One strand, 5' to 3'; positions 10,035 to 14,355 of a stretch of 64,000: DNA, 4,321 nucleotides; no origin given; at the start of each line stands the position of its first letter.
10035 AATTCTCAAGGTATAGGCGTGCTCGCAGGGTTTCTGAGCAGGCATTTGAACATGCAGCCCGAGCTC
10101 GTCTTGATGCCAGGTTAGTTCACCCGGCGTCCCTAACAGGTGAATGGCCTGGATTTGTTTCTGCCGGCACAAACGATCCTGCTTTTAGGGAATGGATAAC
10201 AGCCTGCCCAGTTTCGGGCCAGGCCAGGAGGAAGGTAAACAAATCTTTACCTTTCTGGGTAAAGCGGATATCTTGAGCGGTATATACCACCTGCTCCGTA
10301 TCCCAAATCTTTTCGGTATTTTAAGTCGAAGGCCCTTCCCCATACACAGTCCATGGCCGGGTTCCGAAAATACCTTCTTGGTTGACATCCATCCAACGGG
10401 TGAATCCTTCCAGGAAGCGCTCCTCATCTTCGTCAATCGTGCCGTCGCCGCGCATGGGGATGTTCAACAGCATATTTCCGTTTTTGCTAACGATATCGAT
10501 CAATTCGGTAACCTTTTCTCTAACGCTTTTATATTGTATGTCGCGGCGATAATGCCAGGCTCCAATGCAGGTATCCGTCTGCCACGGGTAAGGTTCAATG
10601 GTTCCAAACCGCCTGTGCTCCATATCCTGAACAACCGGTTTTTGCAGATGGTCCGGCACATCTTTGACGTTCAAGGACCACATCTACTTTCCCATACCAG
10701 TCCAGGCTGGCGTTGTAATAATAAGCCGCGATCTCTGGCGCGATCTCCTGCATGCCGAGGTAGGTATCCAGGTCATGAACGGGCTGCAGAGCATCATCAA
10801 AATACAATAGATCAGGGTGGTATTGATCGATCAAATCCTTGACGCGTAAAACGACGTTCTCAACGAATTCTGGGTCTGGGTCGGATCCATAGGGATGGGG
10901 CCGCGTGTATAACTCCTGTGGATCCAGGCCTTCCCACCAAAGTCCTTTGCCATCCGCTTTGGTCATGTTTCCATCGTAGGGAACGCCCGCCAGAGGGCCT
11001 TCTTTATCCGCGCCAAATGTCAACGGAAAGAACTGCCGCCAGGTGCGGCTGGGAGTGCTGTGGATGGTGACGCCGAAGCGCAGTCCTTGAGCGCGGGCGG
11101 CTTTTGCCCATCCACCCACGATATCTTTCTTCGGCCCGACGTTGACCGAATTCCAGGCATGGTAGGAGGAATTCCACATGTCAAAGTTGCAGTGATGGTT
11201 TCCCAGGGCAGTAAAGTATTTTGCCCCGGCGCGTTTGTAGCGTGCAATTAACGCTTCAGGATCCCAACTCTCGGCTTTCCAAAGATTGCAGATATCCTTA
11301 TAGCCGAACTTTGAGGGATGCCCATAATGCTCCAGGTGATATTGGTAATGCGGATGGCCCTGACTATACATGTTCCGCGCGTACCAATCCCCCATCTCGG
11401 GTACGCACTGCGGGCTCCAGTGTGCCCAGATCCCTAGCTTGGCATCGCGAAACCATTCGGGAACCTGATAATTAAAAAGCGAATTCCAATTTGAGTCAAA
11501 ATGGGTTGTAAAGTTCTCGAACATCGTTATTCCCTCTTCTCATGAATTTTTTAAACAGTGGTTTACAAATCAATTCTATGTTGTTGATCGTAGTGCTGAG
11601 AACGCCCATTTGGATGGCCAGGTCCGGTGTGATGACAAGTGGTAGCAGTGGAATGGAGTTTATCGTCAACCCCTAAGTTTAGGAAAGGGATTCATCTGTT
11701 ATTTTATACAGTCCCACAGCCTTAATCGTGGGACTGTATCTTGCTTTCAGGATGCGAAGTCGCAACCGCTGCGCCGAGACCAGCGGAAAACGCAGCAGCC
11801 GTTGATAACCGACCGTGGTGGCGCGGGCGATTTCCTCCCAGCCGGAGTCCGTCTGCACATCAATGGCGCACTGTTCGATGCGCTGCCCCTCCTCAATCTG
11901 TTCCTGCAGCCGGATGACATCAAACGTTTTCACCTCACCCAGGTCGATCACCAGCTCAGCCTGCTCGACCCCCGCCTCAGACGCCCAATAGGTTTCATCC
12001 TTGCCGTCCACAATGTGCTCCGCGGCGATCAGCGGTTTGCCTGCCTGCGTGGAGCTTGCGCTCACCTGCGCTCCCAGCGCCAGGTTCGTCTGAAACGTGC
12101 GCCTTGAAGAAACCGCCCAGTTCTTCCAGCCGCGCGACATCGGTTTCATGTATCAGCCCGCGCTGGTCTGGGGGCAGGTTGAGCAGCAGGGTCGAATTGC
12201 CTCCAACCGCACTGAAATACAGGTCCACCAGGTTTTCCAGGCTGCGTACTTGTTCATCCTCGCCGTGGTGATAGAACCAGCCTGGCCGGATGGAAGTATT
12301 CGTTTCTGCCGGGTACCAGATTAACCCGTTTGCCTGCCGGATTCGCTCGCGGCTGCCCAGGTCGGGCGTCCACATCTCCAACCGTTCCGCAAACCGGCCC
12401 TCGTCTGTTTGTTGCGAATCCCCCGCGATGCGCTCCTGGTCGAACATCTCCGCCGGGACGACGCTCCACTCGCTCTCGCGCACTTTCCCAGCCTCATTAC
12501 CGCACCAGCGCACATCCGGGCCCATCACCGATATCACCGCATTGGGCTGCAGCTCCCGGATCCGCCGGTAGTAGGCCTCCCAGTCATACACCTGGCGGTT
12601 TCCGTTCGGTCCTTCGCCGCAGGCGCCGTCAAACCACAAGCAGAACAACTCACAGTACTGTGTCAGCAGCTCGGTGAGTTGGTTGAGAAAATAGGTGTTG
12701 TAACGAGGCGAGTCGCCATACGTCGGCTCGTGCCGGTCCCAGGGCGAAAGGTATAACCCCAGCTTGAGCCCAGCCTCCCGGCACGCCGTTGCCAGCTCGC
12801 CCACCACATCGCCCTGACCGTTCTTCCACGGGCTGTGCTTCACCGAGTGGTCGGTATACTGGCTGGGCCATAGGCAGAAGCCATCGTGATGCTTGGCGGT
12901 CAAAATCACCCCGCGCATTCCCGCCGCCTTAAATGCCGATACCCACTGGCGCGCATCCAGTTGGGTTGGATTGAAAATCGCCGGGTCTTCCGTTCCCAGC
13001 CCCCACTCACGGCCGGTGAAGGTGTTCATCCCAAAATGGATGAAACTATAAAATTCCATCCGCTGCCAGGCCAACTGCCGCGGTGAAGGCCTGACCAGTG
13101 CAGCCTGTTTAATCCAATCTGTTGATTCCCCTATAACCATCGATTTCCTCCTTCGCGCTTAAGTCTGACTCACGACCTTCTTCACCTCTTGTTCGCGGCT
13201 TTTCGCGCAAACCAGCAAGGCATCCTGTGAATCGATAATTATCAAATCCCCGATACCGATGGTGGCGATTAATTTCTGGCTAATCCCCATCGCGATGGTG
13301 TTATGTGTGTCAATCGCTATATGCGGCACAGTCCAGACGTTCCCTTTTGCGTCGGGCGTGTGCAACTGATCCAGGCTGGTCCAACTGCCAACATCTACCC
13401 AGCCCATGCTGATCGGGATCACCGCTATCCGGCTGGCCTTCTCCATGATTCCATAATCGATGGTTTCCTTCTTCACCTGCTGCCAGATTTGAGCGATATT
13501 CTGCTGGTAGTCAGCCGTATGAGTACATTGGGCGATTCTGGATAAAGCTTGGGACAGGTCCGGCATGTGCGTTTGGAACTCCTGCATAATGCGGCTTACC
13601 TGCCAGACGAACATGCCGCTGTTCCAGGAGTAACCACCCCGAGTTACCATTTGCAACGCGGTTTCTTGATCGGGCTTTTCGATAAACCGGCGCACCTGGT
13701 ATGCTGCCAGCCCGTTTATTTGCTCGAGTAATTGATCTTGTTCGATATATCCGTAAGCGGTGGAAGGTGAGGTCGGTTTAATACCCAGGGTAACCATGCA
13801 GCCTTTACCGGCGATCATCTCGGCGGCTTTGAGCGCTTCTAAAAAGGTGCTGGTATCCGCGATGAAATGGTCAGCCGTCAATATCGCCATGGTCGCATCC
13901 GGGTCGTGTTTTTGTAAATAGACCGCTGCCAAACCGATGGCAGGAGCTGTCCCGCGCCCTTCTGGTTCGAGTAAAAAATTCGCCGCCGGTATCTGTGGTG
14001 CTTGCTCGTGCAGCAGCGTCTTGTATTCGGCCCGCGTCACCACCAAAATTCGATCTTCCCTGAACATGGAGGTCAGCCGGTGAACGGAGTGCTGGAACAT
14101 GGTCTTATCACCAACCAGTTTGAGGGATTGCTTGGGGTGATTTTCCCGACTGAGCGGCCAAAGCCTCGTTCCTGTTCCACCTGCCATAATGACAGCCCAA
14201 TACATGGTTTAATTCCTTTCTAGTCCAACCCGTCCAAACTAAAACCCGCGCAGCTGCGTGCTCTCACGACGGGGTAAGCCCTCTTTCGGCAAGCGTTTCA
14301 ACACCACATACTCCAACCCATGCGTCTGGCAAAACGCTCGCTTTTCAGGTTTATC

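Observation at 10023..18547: Seven-gene operon joining three GH29 enzymes to a sugar kinase, two nucleotidyltransferase-type proteins and GDP-mannose 3,5-epimerase: a possible GDP-linked (Leloir-like) L-galactose/L-fucose route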

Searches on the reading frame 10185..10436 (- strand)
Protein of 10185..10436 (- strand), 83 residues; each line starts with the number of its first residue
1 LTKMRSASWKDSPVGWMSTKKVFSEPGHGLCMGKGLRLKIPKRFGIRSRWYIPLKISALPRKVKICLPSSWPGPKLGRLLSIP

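Call 5: search_protein_families(library=pfam, proteins=[window:10185-10436:-], max_evalue=0.01)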
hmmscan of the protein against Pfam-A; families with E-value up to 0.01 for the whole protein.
window:10185-10436:- (83 aa): 0 families

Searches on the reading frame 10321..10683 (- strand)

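Call 5: search_protein_families(library=pfam, proteins=[window:10321-10683:-], max_evalue=0.01)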
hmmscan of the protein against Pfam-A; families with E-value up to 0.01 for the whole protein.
window:10321-10683:- (120 aa): 1 family
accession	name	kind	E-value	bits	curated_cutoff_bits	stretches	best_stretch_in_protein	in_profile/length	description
PF01120.23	Alpha_L_fucos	-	1.4e-23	84.3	25.2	1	14-103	254-345/345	Alpha-L-fucosidase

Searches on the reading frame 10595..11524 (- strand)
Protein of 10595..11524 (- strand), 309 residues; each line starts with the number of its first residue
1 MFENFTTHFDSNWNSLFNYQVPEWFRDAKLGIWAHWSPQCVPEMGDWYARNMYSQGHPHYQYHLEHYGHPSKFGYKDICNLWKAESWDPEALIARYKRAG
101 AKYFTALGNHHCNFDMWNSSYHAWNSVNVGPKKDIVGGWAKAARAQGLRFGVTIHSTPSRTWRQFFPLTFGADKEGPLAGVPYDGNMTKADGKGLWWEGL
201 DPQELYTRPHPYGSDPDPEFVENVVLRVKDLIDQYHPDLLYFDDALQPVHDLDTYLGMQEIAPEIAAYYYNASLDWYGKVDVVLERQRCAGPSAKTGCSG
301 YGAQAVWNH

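Call 5: search_protein_families(library=pfam, proteins=[window:10595-11524:-], max_evalue=0.01)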
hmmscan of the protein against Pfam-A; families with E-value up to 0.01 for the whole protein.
window:10595-11524:- (309 aa): 1 family
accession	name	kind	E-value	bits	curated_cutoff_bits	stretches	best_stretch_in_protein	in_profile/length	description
PF01120.23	Alpha_L_fucos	-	3.3e-59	201.5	25.2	1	6-262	11-229/345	Alpha-L-fucosidase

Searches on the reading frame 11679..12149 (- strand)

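Call 4: search_protein_families(library=pfam, proteins=[window:11679-12149:-], max_evalue=0.01)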
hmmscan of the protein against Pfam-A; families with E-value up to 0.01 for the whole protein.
window:11679-12149:- (156 aa): 3 families
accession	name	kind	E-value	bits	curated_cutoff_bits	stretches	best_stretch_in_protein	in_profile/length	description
PF00754.31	F5_F8_type_C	-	3e-13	50.4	28.2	1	28-135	1-114/127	F5/8 type C domain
PF22633.2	F5_F8_type_C_2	-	8e-11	42.9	27.8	1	46-131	2-91/91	NedA-like, galactose-binding domain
PF24135.1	DUF7402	-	0.00015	22.3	27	1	22-148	1-128/133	Domain of unknown function (DUF7402)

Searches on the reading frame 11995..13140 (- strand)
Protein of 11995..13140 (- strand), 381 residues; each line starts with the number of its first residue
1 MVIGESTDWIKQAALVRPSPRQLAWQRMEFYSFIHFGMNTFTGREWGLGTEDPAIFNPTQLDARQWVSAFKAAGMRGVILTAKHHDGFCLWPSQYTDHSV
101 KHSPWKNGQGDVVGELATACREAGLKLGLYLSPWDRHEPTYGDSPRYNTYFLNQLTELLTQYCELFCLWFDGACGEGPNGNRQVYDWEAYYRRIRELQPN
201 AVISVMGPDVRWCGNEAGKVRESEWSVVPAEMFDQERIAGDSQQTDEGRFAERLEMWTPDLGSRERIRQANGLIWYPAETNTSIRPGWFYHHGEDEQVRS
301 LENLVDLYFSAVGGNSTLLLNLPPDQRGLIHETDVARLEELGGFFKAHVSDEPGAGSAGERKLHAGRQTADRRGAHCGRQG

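Call 4: search_protein_families(library=pfam, proteins=[window:11995-13140:-], max_evalue=0.01)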
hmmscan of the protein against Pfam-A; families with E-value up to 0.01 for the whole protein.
window:11995-13140:- (381 aa): 2 families
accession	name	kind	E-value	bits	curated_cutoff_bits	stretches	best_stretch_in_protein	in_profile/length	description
PF01120.23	Alpha_L_fucos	-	1.6e-43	150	25.2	1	54-347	87-342/345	Alpha-L-fucosidase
PF14871.12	GHL6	-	0.0004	21.1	35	1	62-130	1-63/132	Hypothetical glycosyl hydrolase 6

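Call 57: search_solved_structures(query=window:11995-13140:-, max_evalue=1e-20)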
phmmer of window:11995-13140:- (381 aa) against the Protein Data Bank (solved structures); distinct sequences matched with E-value up to 1e-20: 30.
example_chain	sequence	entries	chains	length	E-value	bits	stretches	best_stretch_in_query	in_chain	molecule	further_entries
3mo4_A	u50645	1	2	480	1.1e-135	455.8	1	13-343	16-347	Alpha-1,3/4-fucosidase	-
3ues_A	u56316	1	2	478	1.1e-135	455.8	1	13-343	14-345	Alpha-1,3/4-fucosidase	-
4zrx_A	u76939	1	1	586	5.8e-134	450.1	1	11-347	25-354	F5/8 type C domain protein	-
3uet_A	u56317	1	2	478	8.3e-134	449.6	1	13-343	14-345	Alpha-1,3/4-fucosidase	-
5k9h_A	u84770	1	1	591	3.2e-101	342.3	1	18-228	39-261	0940_GH29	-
8ayr_A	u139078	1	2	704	3.5e-85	289.5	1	18-373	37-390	Coagulation factor 5/8 type domain protein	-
3eyp_A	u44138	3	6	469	2.8e-80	273.4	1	17-336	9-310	Putative alpha-L-fucosidase | Putative lipoprotein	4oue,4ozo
6org_A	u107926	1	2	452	6.5e-76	259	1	18-232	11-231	Glycoside hydrolase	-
6or4_A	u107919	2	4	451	8.3e-75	255.3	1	18-232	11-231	Glycoside hydrolase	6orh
6orf_A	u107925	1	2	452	8.4e-75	255.3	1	18-232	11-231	SpGH29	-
6tr3_A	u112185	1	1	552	1.9e-52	181.7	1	16-349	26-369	F5/8 type C domain-containing protein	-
6tr4_A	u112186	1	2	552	2.2e-51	178.2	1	16-349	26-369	F5/8 type C domain-containing protein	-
3gza_A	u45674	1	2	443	3.9e-45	157.6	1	12-362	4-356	putative alpha-L-fucosidase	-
6gn6_A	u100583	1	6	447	2.3e-29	105.6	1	23-204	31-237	Alpha-L-fucosidase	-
9eu4_A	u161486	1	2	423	1.3e-26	96.6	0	54-204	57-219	Exported alpha-L-fucosidase protein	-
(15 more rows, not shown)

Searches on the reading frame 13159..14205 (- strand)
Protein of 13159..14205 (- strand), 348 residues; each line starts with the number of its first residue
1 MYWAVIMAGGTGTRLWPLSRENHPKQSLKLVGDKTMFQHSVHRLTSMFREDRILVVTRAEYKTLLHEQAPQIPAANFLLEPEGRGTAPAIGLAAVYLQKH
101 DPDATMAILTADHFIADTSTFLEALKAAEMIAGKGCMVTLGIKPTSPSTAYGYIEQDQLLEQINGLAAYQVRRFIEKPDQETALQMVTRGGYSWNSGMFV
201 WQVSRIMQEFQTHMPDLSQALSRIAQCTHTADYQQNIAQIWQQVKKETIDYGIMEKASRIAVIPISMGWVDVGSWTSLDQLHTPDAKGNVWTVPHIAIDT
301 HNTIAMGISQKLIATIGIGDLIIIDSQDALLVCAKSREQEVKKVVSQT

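Call 4: search_protein_families(library=pfam, proteins=[window:13159-14205:-], max_evalue=0.01)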
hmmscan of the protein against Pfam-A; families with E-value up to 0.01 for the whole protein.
window:13159-14205:- (348 aa): 3 families
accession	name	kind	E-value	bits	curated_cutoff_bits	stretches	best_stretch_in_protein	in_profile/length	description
PF00483.29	NTP_transferase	-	7.7e-50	170.2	21.2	1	4-283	2-240/245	Nucleotidyl transferase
PF22640.1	ManC_GMP_beta-helix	-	2.1e-17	63.2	27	1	295-347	3-54/55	MannoseP isomerase/GMP-like beta-helix domain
PF12804.13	NTP_transf_3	-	2.8e-09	37.8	27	1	4-148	1-131/160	MobA-like NTP transferase domain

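Call 7: search_protein_families(library=ncbifam, proteins=[window:13159-14205:-], max_evalue=0.01)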
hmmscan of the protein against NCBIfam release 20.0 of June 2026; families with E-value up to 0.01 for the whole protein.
window:13159-14205:- (348 aa): 19 families
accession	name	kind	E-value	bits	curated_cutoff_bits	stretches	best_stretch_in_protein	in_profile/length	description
TIGR01479.1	GMP_PMI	equivalog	5.5e-101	338.7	372.95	1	4-347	3-344/467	mannose-1-phosphate guanylyltransferase/mannose-6-phosphate isomerase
NF012004.0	PRK15460.1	equivalog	9.4e-79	265.3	859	1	3-347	7-354/478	mannose-1-phosphate guanyltransferase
TIGR03992.1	Arch_glmU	subfamily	3e-13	49.4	292.1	1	4-201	3-175/393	bifunctional sugar-1-phosphate nucleotidylyltransferase/acetyltransferase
NF010933.0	PRK14353.1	equivalog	3.9e-10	38.9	505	1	4-163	8-156/453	bifunctional UDP-N-acetylglucosamine diphosphorylase/glucosamine-1-phosphate N-acetyltransferase GlmU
TIGR01173.1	glmU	equivalog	1.2e-08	34.2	366.85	1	4-206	3-177/452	bifunctional UDP-N-acetylglucosamine diphosphorylase/glucosamine-1-phosphate N-acetyltransferase GlmU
NF041173.1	Sug_nt_acttase_Thmprot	equivalog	6.7e-07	28.6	600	1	4-208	3-181/405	bifunctional sugar-1-phosphate nucleotidylyltransferase/acetyltransferase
NF010934.1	PRK14354.1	equivalog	1.9e-06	26.7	450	1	4-219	2-190/447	bifunctional UDP-N-acetylglucosamine diphosphorylase/glucosamine-1-phosphate N-acetyltransferase GlmU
NF041313.1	UDPGP_AglF_Halo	equivalog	4.2e-06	26.4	400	1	4-199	3-179/234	UTP--glucose-1-phosphate uridylyltransferase AglF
TIGR01099.1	galU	equivalog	6.4e-06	25.9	326.8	0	4-58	4-56/261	UTP--glucose-1-phosphate uridylyltransferase GalU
TIGR00453.1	ispD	equivalog_domain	9.3e-06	25.2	181.3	1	3-71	1-64/219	2-C-methyl-D-erythritol 4-phosphate cytidylyltransferase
NF001183.0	PRK00155.1-3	subfamily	1.4e-05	24.5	166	1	1-61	1-57/237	D-ribitol-5-phosphate cytidylyltransferase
TIGR02091.1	glgC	equivalog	2.7e-05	23.4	424.9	1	4-212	3-209/364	glucose-1-phosphate adenylyltransferase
NF010936.0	PRK14356.1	equivalog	5.2e-05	22.3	666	1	4-156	8-146/456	bifunctional UDP-N-acetylglucosamine diphosphorylase/glucosamine-1-phosphate N-acetyltransferase GlmU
NF002023.0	PRK00844.1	subfamily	8.5e-05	21.5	458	1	4-188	9-191/408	glucose-1-phosphate adenylyltransferase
NF006899.0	PRK09382.1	equivalog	0.00011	21.5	417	1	4-94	9-94/387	bifunctional 2-C-methyl-D-erythritol 4-phosphate cytidylyltransferase/2-C-methyl-D-erythritol 2,4-cyclodiphosphate synthase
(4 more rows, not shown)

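Call 53: search_solved_structures(query=window:13159-14205:-, max_evalue=1e-10)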
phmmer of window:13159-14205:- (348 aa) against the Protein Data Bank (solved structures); distinct sequences matched with E-value up to 1e-10: 3.
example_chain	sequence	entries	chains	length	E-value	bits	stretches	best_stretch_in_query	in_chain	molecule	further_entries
2x5s_A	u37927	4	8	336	3e-56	194.4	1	4-346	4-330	MANNOSE-1-PHOSPHATE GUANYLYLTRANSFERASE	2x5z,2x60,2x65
2cu2_A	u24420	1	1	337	2.6e-55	191.3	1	3-346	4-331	putative mannose-1-phosphate guanylyl transferase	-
2qh5_A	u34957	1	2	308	1.3e-41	146.2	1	5-290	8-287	Mannose-6-phosphate isomerase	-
